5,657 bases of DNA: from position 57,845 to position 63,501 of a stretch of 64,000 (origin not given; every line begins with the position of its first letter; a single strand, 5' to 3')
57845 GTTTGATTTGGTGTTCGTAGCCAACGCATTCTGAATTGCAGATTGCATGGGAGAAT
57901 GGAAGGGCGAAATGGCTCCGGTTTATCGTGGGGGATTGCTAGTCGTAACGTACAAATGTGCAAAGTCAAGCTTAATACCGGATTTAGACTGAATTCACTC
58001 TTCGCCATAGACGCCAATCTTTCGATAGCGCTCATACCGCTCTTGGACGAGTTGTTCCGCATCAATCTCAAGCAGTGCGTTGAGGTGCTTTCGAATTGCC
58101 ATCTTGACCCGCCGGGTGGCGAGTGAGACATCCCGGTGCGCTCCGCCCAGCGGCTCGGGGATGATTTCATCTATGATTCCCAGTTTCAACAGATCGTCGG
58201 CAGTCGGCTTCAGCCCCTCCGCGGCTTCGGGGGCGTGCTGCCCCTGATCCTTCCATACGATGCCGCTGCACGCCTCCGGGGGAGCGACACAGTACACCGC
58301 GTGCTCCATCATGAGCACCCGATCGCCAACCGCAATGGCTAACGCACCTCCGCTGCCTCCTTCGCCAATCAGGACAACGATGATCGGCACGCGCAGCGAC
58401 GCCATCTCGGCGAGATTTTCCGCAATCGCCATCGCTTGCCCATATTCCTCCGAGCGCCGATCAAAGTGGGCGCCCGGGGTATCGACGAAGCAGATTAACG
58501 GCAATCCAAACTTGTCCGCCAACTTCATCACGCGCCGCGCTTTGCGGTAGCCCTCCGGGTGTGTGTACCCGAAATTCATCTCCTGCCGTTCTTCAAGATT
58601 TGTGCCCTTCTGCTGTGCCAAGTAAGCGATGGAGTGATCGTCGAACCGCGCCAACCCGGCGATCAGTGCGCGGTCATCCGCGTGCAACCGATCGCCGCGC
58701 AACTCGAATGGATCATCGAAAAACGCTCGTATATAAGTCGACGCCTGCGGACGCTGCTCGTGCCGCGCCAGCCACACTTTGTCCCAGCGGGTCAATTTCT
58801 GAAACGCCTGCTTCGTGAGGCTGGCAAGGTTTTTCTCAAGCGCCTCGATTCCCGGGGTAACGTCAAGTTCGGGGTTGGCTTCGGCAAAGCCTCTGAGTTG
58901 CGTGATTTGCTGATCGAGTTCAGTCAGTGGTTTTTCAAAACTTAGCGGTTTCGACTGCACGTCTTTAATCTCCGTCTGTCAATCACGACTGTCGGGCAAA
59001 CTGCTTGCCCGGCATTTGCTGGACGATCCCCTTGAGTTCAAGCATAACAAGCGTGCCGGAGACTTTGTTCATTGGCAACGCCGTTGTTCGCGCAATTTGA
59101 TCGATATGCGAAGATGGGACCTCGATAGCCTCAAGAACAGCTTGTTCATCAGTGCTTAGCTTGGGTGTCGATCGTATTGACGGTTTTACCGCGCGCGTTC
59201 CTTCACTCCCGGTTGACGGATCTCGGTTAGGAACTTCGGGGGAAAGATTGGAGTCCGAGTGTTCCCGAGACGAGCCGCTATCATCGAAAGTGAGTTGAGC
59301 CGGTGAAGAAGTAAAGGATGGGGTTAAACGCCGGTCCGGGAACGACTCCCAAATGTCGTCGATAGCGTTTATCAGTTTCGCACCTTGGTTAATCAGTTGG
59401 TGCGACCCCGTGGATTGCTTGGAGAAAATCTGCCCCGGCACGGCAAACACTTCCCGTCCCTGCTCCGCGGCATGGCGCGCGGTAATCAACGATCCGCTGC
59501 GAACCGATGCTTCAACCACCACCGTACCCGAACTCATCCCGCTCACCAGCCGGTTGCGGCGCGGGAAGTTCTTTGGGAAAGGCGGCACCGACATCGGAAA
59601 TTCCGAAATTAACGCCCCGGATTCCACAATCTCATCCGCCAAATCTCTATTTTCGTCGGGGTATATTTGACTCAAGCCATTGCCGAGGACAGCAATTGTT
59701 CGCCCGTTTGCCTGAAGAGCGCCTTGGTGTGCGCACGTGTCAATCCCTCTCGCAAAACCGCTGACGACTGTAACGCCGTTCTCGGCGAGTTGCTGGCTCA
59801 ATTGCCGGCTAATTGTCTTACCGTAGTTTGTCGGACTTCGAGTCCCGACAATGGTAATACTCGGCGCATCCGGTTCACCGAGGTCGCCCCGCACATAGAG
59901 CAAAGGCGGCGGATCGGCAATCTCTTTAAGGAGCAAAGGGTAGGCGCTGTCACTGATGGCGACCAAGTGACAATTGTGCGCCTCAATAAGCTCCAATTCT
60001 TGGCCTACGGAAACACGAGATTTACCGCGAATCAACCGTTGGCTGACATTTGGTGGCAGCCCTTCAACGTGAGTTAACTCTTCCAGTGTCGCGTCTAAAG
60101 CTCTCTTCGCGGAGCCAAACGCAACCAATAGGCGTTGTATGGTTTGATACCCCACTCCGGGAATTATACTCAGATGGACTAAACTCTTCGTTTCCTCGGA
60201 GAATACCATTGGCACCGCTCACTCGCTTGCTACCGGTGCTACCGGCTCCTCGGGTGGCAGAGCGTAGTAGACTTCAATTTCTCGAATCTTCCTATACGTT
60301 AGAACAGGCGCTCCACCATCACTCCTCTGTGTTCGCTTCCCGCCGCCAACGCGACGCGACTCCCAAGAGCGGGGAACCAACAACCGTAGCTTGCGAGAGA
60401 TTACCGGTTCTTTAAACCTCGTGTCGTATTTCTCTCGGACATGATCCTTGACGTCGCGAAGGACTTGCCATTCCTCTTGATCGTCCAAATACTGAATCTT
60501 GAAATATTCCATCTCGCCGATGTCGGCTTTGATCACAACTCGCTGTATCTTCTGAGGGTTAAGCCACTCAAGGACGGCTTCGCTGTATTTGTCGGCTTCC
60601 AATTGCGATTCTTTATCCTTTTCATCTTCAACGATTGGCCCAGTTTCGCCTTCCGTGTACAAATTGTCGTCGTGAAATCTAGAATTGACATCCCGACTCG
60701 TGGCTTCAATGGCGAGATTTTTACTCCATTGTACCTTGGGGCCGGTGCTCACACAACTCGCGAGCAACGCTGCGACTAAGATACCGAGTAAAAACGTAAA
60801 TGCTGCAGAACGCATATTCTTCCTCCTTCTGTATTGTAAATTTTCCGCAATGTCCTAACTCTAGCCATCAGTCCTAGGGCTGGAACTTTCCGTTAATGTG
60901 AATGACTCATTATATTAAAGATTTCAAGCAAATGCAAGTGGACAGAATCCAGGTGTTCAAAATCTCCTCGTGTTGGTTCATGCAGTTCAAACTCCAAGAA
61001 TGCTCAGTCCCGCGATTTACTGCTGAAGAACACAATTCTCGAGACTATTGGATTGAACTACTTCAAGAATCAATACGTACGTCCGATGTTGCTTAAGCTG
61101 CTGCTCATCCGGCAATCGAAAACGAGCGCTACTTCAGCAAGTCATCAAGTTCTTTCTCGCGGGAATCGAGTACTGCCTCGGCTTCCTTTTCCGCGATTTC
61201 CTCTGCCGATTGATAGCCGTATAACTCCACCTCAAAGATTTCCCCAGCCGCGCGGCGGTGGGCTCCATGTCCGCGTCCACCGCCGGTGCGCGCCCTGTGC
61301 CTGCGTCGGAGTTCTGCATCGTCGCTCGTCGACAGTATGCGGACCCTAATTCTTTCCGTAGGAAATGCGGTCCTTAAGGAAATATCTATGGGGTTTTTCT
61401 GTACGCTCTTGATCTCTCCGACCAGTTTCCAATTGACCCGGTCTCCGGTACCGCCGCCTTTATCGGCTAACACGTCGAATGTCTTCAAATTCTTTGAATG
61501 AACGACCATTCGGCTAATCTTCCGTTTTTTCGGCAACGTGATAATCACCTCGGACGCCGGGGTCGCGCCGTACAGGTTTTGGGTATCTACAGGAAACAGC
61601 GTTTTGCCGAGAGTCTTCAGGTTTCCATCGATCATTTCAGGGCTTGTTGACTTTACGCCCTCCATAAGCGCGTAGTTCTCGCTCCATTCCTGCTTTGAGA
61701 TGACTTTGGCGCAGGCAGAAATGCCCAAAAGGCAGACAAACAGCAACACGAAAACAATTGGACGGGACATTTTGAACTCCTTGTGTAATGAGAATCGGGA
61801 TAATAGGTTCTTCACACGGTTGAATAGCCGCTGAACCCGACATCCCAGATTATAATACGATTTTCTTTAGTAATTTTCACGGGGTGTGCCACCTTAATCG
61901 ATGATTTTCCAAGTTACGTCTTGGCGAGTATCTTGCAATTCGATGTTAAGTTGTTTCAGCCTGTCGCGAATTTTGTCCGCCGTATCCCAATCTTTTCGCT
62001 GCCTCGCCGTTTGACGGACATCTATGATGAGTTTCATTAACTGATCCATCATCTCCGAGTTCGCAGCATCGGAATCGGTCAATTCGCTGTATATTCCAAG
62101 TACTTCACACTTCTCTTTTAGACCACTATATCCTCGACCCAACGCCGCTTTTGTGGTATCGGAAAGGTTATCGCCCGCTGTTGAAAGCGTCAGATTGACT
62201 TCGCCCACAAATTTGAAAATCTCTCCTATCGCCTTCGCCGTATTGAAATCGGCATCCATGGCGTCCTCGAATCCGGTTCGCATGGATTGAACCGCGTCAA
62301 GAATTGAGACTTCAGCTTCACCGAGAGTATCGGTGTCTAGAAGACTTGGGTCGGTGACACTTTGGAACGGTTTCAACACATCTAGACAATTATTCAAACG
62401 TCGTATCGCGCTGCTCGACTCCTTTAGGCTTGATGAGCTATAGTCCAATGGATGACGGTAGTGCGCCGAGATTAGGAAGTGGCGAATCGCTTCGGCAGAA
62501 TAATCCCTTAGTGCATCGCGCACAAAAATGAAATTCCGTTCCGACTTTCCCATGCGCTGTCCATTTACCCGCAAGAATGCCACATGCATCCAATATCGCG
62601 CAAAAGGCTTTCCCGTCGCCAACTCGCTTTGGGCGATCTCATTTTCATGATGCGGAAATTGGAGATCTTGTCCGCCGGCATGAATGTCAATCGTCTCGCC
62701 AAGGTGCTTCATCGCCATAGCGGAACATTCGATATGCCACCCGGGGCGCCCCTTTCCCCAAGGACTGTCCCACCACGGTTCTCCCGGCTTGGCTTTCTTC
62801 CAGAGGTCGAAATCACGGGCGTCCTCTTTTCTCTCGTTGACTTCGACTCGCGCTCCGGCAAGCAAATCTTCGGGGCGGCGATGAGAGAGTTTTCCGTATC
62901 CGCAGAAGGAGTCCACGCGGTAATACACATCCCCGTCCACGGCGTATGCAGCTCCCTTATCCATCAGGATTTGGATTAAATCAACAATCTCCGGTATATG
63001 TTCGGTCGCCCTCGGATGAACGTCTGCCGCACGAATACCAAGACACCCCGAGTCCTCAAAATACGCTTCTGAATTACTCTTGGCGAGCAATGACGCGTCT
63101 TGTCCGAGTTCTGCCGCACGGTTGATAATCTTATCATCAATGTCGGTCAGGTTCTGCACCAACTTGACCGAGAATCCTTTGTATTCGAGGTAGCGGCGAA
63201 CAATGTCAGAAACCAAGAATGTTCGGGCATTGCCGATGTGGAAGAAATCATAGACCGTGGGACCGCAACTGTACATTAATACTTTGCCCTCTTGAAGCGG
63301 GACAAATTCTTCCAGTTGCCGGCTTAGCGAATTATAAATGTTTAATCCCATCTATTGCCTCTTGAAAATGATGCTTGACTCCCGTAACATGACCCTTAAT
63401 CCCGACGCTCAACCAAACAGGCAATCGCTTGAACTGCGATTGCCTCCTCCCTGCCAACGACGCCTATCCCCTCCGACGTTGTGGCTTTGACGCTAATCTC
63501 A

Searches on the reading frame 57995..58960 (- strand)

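Call 19: search_protein_families(library=pfam, proteins=[window:57995-58960:-], max_evalue=0.00001)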
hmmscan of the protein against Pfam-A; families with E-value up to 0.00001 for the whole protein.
window:57995-58960:- (321 aa): 2 families
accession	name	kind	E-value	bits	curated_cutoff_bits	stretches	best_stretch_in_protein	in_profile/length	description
PF03255.19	ACCA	-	1.8e-122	408.8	23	1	6-316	2-310/310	Acetyl co-enzyme A carboxylase carboxyltransferase-like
PF01039.27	Carboxyl_trans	-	7.3e-16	58.3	22.3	1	99-249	284-430/493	Carboxyl transferase domain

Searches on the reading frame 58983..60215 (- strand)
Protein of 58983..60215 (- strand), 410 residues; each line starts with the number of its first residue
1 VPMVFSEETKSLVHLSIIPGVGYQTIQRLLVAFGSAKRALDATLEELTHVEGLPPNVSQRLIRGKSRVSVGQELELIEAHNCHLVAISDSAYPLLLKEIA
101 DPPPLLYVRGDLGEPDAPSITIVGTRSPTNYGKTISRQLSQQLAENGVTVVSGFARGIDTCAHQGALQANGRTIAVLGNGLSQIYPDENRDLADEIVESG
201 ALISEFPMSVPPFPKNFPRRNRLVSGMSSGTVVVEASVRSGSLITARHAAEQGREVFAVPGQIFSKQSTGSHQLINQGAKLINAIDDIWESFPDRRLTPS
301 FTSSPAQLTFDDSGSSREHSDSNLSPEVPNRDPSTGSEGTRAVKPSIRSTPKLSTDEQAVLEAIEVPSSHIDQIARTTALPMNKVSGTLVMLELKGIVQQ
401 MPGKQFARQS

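Call 19: search_protein_families(library=pfam, proteins=[window:58983-60215:-], max_evalue=0.00001)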
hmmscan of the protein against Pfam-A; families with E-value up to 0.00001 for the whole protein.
window:58983-60215:- (410 aa): 3 families
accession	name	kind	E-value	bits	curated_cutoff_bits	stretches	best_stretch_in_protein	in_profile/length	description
PF02481.21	DNA_processg_A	-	6.4e-82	274.3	29.6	1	77-283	2-211/212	DNA recombination-mediator protein A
PF17782.7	DprA_WH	-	4e-14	52.8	22.9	1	348-404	5-61/61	DprA winged helix domain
PF18306.6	LDcluster4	-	2.5e-07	30.9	26.3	1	119-260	3-124/151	SLOG cluster4 family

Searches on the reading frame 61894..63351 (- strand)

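Call 19: search_protein_families(library=pfam, proteins=[window:61894-63351:-], max_evalue=0.00001)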
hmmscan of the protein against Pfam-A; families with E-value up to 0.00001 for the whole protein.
window:61894-63351:- (485 aa): 4 families
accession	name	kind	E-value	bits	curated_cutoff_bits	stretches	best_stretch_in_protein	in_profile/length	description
PF01406.26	tRNA-synt_1e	-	3.6e-124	414.5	27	1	16-312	2-299/301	tRNA synthetases class I (C) catalytic domain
PF09190.17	DALR_2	-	3.8e-11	43.8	22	1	361-420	2-55/57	DALR domain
PF09334.17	tRNA-synt_1g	-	3.1e-09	36.5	20.1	0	251-304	312-366/391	tRNA synthetases class I (M)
PF00133.28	tRNA-synt_1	-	7.9e-07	28.6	22.7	0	223-300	331-409/414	tRNA synthetases class I (I, L, M and V)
